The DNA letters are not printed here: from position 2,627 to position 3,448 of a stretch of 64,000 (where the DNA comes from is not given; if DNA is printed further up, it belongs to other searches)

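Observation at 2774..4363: AT-rich two-gene cassette: ABC-type ATPase translationally coupled to a PD-(D/E)xK-like nuclease (candidate anti-phage system)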

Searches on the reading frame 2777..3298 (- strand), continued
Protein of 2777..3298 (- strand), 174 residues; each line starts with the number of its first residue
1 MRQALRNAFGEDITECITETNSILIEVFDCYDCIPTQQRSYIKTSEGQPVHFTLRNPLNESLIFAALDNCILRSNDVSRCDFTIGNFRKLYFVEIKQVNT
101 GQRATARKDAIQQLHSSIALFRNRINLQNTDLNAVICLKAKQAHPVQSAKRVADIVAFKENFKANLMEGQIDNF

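Call 48: find_encoding_contigs(protein=P0022, flank=10000, max_places=1)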
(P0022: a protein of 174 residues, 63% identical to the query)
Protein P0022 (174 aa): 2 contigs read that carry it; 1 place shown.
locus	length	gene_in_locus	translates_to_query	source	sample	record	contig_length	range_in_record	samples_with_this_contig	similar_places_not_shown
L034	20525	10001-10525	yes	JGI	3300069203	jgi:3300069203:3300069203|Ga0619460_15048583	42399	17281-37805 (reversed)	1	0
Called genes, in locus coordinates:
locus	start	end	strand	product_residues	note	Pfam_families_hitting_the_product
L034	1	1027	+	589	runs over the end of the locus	-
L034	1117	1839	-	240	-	-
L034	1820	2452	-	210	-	-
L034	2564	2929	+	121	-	PF14452:Multi_ubiq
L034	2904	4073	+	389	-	PF20590:DUF6791, PF00899:ThiF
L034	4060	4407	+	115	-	PF20137:BubE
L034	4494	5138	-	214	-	PF18762:Kinase-PolyVal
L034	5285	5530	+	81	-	-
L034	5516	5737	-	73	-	-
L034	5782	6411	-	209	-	-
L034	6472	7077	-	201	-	PF02481:DNA_processg_A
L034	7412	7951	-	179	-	-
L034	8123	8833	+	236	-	-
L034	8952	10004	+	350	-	PF13175:AAA_15 (weak), PF13304:AAA_21 (faint)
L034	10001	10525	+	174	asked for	-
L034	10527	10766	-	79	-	-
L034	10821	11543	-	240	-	-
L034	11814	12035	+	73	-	-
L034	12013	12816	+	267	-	PF06414:Zeta_toxin (faint)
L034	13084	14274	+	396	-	PF13289:SIR2_2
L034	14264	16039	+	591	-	PF01580:FtsK_SpoIIIE (faint), PF01935:DUF87, PF10412:TrwB_AAD_bind (weak), PF05872:HerA_C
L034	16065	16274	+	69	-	PF13619:KTSC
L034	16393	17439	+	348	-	-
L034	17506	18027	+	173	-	-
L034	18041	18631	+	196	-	PF11848:DUF3368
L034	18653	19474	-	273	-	-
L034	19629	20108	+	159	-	PF04542:Sigma70_r2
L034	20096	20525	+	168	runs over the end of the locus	PF08281:Sigma70_r4_2, PF04545:Sigma70_r4 (weak)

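Call 49: find_encoding_contigs(protein=P0041, flank=10000, max_places=1)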
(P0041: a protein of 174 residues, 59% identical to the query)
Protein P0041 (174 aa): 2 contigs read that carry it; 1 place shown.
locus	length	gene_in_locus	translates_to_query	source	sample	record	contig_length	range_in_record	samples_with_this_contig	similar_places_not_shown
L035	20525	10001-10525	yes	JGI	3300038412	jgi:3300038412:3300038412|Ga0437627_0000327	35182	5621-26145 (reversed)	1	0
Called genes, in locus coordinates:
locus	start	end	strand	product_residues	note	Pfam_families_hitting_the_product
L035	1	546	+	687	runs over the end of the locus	PF07697:7TMR-HDED, PF07698:7TM-7TMR_HD, PF01966:HD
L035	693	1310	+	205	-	PF00440:TetR_N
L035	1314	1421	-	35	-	-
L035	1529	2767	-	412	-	PF07670:Gate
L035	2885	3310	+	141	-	PF02566:OsmC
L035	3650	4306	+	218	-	-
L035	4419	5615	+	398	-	PF00764:Arginosuc_synth, PF20979:Arginosuc_syn_C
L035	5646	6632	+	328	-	PF01118:Semialdhyde_dh, PF22698:Semialdhyde_dhC_1, PF02774:Semialdhyde_dhC (weak)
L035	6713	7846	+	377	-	PF00202:Aminotran_3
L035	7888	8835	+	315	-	PF02729:OTCace_N, PF00185:OTCace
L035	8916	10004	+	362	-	PF13175:AAA_15, PF13476:AAA_23 (faint), PF13304:AAA_21, PF13175:AAA_15 (weak)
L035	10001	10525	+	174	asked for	-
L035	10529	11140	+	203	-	PF04299:FMN_bind_2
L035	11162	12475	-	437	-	PF01494:FAD_binding_3 (faint), PF07992:Pyr_redox_2, PF00070:Pyr_redox (faint), PF01266:DAO (faint), PF13450:NAD_binding_8 (weak), PF13738:Pyr_redox_3 (faint), PF22366:NDH2_C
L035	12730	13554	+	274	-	PF00696:AA_kinase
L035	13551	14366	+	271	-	PF01210:NAD_Gly3P_dh_N (weak), PF03807:F420_oxidored, PF14748:P5CR_dimer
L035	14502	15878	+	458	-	PF00696:AA_kinase, PF13840:ACT_7 (faint), PF22468:ACT_9 (faint)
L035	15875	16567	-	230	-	PF00300:His_Phos_1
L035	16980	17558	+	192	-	PF01184:Gpr1_Fun34_YaaH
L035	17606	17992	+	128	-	PF08327:AHSA1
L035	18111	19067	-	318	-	PF00070:Pyr_redox (faint), PF00890:FAD_binding_2 (faint), PF01134:GIDA (faint), PF01266:DAO (faint), PF03486:HI0933_like (faint), PF07992:Pyr_redox_2, PF12831:FAD_oxidored (faint), PF13738:Pyr_redox_3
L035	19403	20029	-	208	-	PF13563:2_5_RNA_ligase2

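Call 50: find_encoding_contigs(protein=P0042, flank=10000, max_places=1)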
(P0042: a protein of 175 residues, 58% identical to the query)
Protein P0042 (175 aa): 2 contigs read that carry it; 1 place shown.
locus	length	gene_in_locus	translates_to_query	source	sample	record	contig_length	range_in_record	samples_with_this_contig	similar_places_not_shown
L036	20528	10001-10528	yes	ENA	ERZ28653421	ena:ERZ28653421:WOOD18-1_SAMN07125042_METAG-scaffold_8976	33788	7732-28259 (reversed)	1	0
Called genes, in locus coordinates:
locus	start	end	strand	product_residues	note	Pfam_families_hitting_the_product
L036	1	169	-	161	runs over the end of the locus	PF13384:HTH_23 (weak), PF13551:HTH_29, PF13565:HTH_32, PF13592:HTH_33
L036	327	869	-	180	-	PF13098:Thioredoxin_2 (weak)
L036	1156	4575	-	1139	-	PF02368:Big_2 (faint), PF25354:Ig_NUP210_16th (faint), PF13585:CHU_C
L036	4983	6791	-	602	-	PF00009:GTP_EFTU, PF01926:MMR_HSR1 (faint), PF22042:EF-G_D2, PF03144:GTP_EFTU_D2, PF00679:EFG_C, PF21018:BipA_C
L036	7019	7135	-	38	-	-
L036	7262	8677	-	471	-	PF07719:TPR_2 (faint), PF13176:TPR_7 (faint), PF13432:TPR_16 (faint), PF23914:TPR_CcmH_CycH (faint), PF12895:ANAPC3 (faint), PF13424:TPR_12 (faint), PF00515:TPR_1 (weak), PF25063:ARM_TT21_C, +5 more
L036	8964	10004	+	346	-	PF13175:AAA_15 (weak), PF13304:AAA_21 (faint)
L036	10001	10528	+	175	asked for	-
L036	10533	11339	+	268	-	PF12146:Hydrolase_4, PF20434:BD-FAE (faint), PF00561:Abhydrolase_1, PF12697:Abhydrolase_6 (faint), PF00326:Peptidase_S9 (weak), PF01738:DLH (weak)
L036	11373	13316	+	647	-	PF13432:TPR_16 (weak), PF00515:TPR_1 (faint), PF07719:TPR_2 (faint), PF13181:TPR_8 (faint), PF13371:TPR_9 (faint), PF13414:TPR_11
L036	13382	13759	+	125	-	PF05168:HEPN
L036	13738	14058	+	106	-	PF01909:NTP_transf_2, PF18765:Polbeta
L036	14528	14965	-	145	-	-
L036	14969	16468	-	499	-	PF02638:GHL10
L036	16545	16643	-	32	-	-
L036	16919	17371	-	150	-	-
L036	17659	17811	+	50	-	-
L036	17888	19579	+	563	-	-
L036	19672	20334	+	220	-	PF02308:MgtC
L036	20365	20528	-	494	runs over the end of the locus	PF03321:GH3, PF23571:GH3_M, PF23572:GH3_C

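Call 51: find_encoding_contigs(protein=P0016, flank=10000, max_places=1)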
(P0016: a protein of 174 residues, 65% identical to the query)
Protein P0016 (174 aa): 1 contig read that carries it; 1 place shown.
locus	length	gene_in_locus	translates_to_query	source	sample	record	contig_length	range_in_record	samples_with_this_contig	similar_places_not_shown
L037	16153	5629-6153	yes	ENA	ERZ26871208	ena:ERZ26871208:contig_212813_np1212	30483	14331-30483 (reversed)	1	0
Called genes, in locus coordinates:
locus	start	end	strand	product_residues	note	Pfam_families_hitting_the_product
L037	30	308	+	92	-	PF00764:Arginosuc_synth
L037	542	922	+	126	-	PF20979:Arginosuc_syn_C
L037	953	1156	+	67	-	PF01118:Semialdhyde_dh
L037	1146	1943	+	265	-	PF01118:Semialdhyde_dh, PF22698:Semialdhyde_dhC_1, PF02774:Semialdhyde_dhC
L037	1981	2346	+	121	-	PF05635:23S_rRNA_IVP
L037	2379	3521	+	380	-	PF00202:Aminotran_3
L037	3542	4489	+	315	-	PF02729:OTCace_N, PF00185:OTCace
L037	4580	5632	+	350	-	PF13175:AAA_15, PF13476:AAA_23 (weak), PF13304:AAA_21 (faint), PF13175:AAA_15 (weak)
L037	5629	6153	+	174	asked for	-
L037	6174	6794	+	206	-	PF04299:FMN_bind_2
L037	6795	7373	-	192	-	PF00999:Na_H_Exchanger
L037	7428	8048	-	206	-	PF00999:Na_H_Exchanger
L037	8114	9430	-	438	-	PF01494:FAD_binding_3 (faint), PF01266:DAO (faint), PF07992:Pyr_redox_2, PF13450:NAD_binding_8 (faint), PF13738:Pyr_redox_3 (faint), PF00070:Pyr_redox (weak), PF22366:NDH2_C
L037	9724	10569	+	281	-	PF00696:AA_kinase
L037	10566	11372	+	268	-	PF03807:F420_oxidored, PF14748:P5CR_dimer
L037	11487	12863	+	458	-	PF00696:AA_kinase, PF22468:ACT_9 (faint)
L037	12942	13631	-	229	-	PF00300:His_Phos_1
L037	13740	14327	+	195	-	PF01184:Gpr1_Fun34_YaaH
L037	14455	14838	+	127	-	PF08327:AHSA1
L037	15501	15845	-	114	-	-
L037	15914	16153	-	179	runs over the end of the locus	-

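Call 53: fold_search(model_id=the predicted structure, library=viral)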
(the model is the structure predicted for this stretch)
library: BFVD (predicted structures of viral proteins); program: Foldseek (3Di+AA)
matches with E <= 10: 817; with E <= 0.001: 0
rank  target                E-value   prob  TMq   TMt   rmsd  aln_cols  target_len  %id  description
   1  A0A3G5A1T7            1.8e-03  0.98  0.34  0.33  13.0       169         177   13  Uncharacterized protein [Gaeavirus sp.]
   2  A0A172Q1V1            6.0e-03  0.84  0.29  0.27   8.8       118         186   14  Uncharacterized protein [Escherichia phage MX01]
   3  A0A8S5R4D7            1.1e-02  0.77  0.26  0.22   6.1       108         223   14  Uncharacterized protein [Podoviridae sp. ct8nN1]
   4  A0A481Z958            2.1e-02  0.89  0.33  0.15   8.5       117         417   12  C2H2-type domain-containing protein [Pithovirus LCPAC304]
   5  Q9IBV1                2.1e-02  0.38  0.27  0.20  17.1       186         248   16  UL24 [Gallid alphaherpesvirus 2]
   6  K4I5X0                2.3e-02  0.84  0.31  0.27   4.7        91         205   16  Uncharacterized protein [Salmonella phage STML-198]
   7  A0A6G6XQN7            2.6e-02  0.60  0.25  0.12  11.0       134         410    7  (no name in the UniProt tables at hand)
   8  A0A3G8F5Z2            3.1e-02  0.85  0.31  0.33   6.4       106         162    9  (no name in the UniProt tables at hand)
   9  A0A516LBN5            3.1e-02  0.60  0.27  0.23   7.0       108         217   12  (no name in the UniProt tables at hand)
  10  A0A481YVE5            3.3e-02  0.60  0.27  0.25   6.9       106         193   12  Uncharacterized protein [Marseillevirus LCMAC102]
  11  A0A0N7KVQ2            3.8e-02  0.44  0.31  0.32  12.7       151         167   12  (no name in the UniProt tables at hand)
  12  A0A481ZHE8            3.8e-02  0.35  0.22  0.11  10.4       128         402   11  Endonuclease [Pithovirus LCPAC404]
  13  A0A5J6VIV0            4.0e-02  0.90  0.35  0.15   5.4        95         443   16  Uncharacterized protein [Megaviridae environmental sample]
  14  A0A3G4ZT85            4.0e-02  0.66  0.27  0.22   5.1        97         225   11  Uncharacterized protein [Edafosvirus sp.]
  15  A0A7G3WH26            4.9e-02  0.47  0.31  0.32  12.7       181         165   13  Putative endodeoxyribonuclease I [Arthronema virus TR020]
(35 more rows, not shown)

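Call 72: find_homologous_proteins(query=A5, max_evalue=0.00001)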
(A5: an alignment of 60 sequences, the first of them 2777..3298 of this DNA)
Query A5 (60 sequences) (174 aa, profile of the alignment): 62 proteins with E <= 0.00001 among 1176 candidates.
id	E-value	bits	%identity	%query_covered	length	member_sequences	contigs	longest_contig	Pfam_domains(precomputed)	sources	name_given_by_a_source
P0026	2.2e-50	189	60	100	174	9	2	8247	-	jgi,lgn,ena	-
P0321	6.8e-50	187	34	68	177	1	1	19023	-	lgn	-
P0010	2.4e-49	185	68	100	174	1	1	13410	-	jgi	jgi:hypothetical protein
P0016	6.2e-49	184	65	100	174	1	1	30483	-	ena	-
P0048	1.7e-48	183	53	100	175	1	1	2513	-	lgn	-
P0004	3.2e-48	182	71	100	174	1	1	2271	-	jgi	jgi:hypothetical protein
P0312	9.6e-48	180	26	71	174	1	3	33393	-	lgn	-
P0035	1.2e-47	180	59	100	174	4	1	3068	-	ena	-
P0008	1.3e-47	180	68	100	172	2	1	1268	-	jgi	jgi:hypothetical protein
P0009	1.8e-47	179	67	100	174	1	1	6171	-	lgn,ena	-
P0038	2.7e-47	179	57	100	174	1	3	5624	-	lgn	-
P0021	2.9e-47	179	64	100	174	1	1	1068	-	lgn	-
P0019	3.0e-47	179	64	100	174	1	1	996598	-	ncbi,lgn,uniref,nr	ncbi:hypothetical protein SAMN05518672_104129 [Chitinophaga sp. CF118]|uniref:hypothetical protein n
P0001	4.0e-47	178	100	100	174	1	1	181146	-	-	-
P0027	4.0e-47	178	61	100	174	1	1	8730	-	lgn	-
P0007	2.5e-46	176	68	100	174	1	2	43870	-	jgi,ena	-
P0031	1.2e-45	173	59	100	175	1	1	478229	-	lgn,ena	-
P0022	6.1e-45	171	63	100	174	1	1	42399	-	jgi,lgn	jgi:hypothetical protein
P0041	6.9e-45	171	59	100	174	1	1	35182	-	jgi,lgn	jgi:hypothetical protein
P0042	1.2e-43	167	58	98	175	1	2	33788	-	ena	-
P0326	3.2e-15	74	29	47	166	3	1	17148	-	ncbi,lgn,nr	ncbi:MAG: hypothetical protein K9G70_09155 [Prolixibacteraceae bacterium]|nr:hypothetical protein [P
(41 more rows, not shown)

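Call 73: find_encoding_contigs(protein=P0312, flank=10000, max_places=1)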
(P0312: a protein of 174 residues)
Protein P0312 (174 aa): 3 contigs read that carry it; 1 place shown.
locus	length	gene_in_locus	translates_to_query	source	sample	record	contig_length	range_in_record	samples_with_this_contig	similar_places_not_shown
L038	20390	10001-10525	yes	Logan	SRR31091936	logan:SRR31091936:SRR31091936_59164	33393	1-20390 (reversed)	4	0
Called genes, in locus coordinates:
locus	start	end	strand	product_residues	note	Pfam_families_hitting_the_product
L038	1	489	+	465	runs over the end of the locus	PF00534:Glycos_transf_1, PF13692:Glyco_trans_1_4 (weak)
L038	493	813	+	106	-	-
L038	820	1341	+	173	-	-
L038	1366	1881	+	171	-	-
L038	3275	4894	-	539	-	PF00239:Resolvase, PF07508:Recombinase, PF13408:Zn_ribbon_recom (weak)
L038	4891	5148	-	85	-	-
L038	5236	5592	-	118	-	-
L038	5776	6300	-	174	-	-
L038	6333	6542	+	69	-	PF13744:HTH_37 (weak), PF13560:HTH_31, PF12844:HTH_19, PF01381:HTH_3, PF13413:HTH_25 (faint)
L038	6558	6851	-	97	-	-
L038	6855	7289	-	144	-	-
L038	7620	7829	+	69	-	-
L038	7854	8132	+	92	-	-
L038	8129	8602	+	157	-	-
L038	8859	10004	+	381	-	PF13175:AAA_15, PF13304:AAA_21 (weak)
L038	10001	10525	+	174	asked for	-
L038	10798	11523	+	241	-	-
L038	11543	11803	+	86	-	-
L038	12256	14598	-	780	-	PF13860:FlgD_ig (faint)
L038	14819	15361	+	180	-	-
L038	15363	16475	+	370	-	PF18847:LPD29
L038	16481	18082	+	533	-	PF13191:AAA_16 (faint), PF07728:AAA_5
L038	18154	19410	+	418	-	-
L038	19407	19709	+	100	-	-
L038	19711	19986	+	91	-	-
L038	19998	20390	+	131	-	?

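Call 74: find_encoding_contigs(protein=P0321, flank=10000, max_places=1)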
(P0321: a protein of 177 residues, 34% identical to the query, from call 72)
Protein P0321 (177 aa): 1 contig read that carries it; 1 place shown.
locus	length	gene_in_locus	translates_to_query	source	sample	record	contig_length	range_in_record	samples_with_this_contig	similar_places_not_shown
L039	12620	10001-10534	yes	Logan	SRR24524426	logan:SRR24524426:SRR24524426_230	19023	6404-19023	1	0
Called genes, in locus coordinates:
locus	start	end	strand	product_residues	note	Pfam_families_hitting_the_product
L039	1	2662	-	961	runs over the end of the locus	PF00754:F5_F8_type_C, PF22633:F5_F8_type_C_2, PF07691:PA14, PF10528:GLEYA (weak), PF00041:fn3, PF18962:Por_Secre_tail (weak)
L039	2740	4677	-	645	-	PF00041:fn3, PF00754:F5_F8_type_C, PF22633:F5_F8_type_C_2, PF18962:Por_Secre_tail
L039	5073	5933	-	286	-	PF20434:BD-FAE, PF07859:Abhydrolase_3, PF00135:COesterase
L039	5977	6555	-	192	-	PF01965:DJ-1_PfpI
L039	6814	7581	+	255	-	PF03629:SASA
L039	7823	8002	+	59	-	-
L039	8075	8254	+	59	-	-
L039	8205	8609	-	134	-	-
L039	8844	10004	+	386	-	PF13175:AAA_15, PF13304:AAA_21, PF13175:AAA_15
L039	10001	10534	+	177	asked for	-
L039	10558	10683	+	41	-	-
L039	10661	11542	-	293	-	PF12760:Zn_ribbon_IS1595 (weak), PF12762:DDE_Tnp_IS1595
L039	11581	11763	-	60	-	-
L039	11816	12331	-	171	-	-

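Call 75: find_encoding_contigs(protein=P0326, flank=10000, max_places=1)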
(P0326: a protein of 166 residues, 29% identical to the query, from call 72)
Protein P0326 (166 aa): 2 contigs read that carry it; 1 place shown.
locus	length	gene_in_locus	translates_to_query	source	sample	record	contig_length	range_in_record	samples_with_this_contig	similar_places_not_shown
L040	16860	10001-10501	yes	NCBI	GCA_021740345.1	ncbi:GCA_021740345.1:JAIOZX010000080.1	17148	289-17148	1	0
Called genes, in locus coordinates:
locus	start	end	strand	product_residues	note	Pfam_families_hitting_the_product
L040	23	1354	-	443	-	PF07690:MFS_1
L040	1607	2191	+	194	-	PF00440:TetR_N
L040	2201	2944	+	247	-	PF17131:TP_0789-like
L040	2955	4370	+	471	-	PF12704:MacB_PCD (faint), PF02687:FtsX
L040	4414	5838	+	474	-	PF12704:MacB_PCD (faint), PF02687:FtsX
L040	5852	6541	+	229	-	PF00005:ABC_tran, PF13401:AAA_22 (faint), PF02463:SMC_N (weak), PF13304:AAA_21 (weak)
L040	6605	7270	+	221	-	PF00188:CAP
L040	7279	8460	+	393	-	-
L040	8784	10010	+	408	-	PF13175:AAA_15 (weak), PF13304:AAA_21 (faint), PF13175:AAA_15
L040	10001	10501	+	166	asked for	-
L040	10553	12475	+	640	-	PF00501:AMP-binding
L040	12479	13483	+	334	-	PF00561:Abhydrolase_1 (weak), PF12697:Abhydrolase_6 (weak)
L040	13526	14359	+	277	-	PF00072:Response_reg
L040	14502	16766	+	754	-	PF00933:Glyco_hydro_3, PF01915:Glyco_hydro_3_C, PF14310:Fn3-like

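Call 79: search_dna_similar(query=window:2777-3298:-, collection=plasmids, mode=protein, max_evalue=0.001, max_rows=15)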
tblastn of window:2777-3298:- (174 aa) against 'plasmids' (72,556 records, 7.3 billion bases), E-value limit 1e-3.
No match.

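Call 80: search_dna_similar(query=window:2777-3298:-, collection=phages, mode=protein, max_evalue=0.001, max_rows=15)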
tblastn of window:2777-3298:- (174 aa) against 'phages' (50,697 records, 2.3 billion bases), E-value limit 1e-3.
No match.

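Call 82: search_protein_families(library=padloc, proteins=[L038:10001-10522:+, L039:10001-10531:+, L040:10001-10498:+, L038:8859-10001:+, L039:8844-10001:+, L040:8784-10007:+], max_evalue=0.001)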
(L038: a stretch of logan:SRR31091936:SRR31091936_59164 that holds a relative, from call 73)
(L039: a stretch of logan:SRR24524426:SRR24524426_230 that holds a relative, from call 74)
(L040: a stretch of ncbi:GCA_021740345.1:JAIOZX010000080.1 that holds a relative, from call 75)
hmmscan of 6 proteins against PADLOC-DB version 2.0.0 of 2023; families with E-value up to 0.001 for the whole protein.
L038:10001-10522:+ (174 aa): 2 families
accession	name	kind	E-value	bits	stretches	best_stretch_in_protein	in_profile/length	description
PDLC04563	PDC-M29B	-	1.1e-14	52.8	1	14-138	7-130/164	-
PDLC04564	PDC-M29B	-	2.4e-06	25.6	1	22-130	14-118/162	-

L039:10001-10531:+ (177 aa): 2 families
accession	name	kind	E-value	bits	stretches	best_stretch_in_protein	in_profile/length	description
PDLC04563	PDC-M29B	-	4.2e-16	57.5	1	16-175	9-162/164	-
PDLC04564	PDC-M29B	-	7.7e-07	27.2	1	54-134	43-120/162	-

L040:10001-10498:+ (166 aa): 2 families
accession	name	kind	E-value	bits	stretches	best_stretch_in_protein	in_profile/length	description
PDLC04563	PDC-M29B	-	1.1e-59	199.2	1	1-165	1-163/164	-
PDLC04564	PDC-M29B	-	1.1e-27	94.9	1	4-164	2-159/162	-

L038:8859-10001:+ (381 aa): 74 families (the best 25 are shown)
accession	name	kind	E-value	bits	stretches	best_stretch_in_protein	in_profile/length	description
PDLC04562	PDC-M29A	-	3.1e-45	153.1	3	1-91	1-105/410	-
PDLC02979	AriA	-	1.2e-22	79.2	1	2-298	4-372/373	-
PDLC04033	PD-T4-4_A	-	3.1e-18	64.2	2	250-349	323-419/460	-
PDLC04710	PDC-M56A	-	2.9e-17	60.8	2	1-51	1-51/382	-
PDLC03878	NsnB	-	4e-14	51.1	1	1-374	2-325/345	-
PDLC00086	GajA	-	3.4e-13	47.2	2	256-304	307-350/600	AAA ATPase domain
PDLC04664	PDC-M47A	-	9.1e-13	45.9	1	197-343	265-408/461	-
PDLC00266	PtuA1|PtuA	-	2.8e-12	44.7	1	144-304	225-385/483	AAA ATPase domain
PDLC02980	AriA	-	3.9e-11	41.5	1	22-300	1-304/304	-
PDLC02981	AriAB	-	1.1e-10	38.9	1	257-299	335-377/694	-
PDLC04032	PD-T4-4_A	-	4.1e-10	37.2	1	250-355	343-444/474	-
PDLC04179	HEC-01A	-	5.1e-10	37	1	245-327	353-433/459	-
PDLC04389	PDC-M07A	-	6.3e-10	36.6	1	255-304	328-376/443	-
PDLC00070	GajA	-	8.5e-10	35.8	1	257-302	295-340/596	AAA ATPase domain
PDLC04182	HEC-01A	-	9.1e-10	36.1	1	256-300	309-352/406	-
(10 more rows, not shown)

L039:8844-10001:+ (386 aa): 66 families (the best 25 are shown)
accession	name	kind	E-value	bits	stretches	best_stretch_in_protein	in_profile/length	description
PDLC04562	PDC-M29A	-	4.6e-46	155.9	3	258-349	275-374/410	-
PDLC02979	AriA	-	7.8e-22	76.6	2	3-130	4-130/373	-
PDLC04710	PDC-M56A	-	2e-21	74.5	2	213-366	194-347/382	-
PDLC04033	PD-T4-4_A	-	2e-19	68.1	1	224-348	297-417/460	-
PDLC03878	NsnB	-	2.7e-18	64.8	1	3-314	3-296/345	-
PDLC02335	AbiLi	-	5.6e-14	49.9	1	7-302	55-243/326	AbiLi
PDLC00290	PtuA1|PtuA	-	6e-13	46.9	1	232-324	247-338/414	AAA ATPase domain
PDLC04664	PDC-M47A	-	1.1e-12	45.6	1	226-344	295-408/461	-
PDLC04175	HEC-01A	-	3e-12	44.3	1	3-194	7-181/363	-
PDLC04176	HEC-01A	-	9.6e-12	42.9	2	258-303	280-325/371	-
PDLC04032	PD-T4-4_A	-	2.3e-11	41.3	1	226-349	320-437/474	-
PDLC04179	HEC-01A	-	3.2e-11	41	1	227-304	335-410/459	-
PDLC00086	GajA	-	3.3e-11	40.7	1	258-303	307-349/600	AAA ATPase domain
PDLC00271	PtuA1|PtuA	-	4.4e-11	41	2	4-127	5-130/421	AAA ATPase domain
PDLC02980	AriA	-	8.8e-11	40.3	1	24-300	2-304/304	-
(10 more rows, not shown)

L040:8784-10007:+ (408 aa): 48 families (the best 25 are shown)
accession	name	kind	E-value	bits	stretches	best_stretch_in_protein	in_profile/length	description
PDLC04562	PDC-M29A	-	4.2e-152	505.1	1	1-406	1-409/410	-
PDLC02979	AriA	-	2.2e-18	65.2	2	144-318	247-373/373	-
PDLC04182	HEC-01A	-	1.6e-13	48.4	2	277-322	310-355/406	-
PDLC04710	PDC-M56A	-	7.7e-13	46.2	2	1-131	1-118/382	-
PDLC03878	NsnB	-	8e-12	43.6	1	2-333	3-296/345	-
PDLC00090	GajA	-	3.4e-10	37.2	2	2-48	4-50/659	AAA ATPase domain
PDLC00290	PtuA1|PtuA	-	4.2e-10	37.5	1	272-319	269-314/414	AAA ATPase domain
PDLC04214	HEC-02A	-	8.2e-10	36.5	1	266-361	231-329/338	-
PDLC04389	PDC-M07A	-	3.9e-09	34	1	255-322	308-375/443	-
PDLC00303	PtuA1|PtuA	-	4.1e-09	34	1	269-319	233-283/386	AAA ATPase domain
PDLC02980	AriA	-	5.8e-09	34.3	0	277-319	263-304/304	-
PDLC04541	PDC-M25A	-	8.3e-09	33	1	292-322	284-314/380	-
PDLC00070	GajA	-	1.6e-08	31.7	1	190-319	253-338/596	AAA ATPase domain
PDLC00091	GajA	-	7.6e-08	29.6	1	273-321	297-345/627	AAA ATPase domain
PDLC04393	PDC-M07A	-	4.6e-07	27.2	0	21-63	16-58/435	-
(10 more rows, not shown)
